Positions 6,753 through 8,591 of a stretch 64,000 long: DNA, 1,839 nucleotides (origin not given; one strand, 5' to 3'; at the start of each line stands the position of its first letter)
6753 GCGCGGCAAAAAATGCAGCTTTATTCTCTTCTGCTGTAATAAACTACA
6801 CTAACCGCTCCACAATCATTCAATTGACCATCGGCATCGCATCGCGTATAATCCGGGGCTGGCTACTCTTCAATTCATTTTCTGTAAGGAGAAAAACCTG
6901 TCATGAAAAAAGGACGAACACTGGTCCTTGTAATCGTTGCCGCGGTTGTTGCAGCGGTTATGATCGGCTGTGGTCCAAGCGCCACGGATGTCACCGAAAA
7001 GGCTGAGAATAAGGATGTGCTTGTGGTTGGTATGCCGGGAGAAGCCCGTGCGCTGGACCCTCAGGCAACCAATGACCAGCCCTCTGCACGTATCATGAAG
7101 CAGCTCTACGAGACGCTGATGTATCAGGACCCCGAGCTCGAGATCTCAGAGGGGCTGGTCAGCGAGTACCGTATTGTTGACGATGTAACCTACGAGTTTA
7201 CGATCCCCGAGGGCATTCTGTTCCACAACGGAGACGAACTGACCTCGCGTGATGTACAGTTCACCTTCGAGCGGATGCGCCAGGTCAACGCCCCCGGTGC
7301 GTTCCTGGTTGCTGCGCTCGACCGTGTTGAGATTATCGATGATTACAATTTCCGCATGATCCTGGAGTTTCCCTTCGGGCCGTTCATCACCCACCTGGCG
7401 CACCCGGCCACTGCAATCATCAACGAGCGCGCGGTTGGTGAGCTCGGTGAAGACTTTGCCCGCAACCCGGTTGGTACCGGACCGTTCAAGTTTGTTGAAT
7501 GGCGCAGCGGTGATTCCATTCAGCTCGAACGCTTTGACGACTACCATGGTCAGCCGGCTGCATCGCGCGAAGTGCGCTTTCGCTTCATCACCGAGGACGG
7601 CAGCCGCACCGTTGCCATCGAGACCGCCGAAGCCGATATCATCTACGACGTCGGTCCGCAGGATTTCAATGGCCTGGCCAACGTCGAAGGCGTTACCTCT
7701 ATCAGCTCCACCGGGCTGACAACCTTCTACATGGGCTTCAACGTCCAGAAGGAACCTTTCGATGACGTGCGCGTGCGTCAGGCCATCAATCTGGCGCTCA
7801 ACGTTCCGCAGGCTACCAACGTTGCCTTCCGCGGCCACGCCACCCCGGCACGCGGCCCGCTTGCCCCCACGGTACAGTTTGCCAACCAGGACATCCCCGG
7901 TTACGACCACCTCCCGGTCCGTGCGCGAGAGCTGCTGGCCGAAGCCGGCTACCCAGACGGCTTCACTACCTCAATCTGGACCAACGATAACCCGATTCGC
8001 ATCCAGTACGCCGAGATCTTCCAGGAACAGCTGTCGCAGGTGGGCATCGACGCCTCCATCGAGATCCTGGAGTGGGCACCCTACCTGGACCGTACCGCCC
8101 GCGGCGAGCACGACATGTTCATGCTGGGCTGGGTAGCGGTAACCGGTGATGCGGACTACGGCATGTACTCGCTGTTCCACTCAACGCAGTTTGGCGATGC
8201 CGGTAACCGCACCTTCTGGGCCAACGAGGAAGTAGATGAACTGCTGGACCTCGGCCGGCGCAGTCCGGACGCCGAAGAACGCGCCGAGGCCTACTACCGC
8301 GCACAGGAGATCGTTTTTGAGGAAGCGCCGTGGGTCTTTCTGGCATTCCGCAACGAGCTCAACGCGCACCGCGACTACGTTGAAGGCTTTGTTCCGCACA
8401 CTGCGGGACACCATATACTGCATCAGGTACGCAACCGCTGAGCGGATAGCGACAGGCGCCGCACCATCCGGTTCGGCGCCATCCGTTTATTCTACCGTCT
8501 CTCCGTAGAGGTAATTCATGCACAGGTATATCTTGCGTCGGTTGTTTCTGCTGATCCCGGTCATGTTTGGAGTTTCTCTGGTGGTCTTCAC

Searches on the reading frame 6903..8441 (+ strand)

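Call 100: search_protein_families(library=pfam, proteins=[window:6903-8441:+], max_evalue=0.0001)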
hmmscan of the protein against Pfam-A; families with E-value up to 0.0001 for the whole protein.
window:6903-8441:+ (512 aa): 1 family
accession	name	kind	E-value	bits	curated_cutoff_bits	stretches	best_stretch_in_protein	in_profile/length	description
PF00496.27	SBP_bac_5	-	4.9e-88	296.1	32.4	1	81-431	2-367/368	Bacterial extracellular solute-binding proteins, family 5 Middle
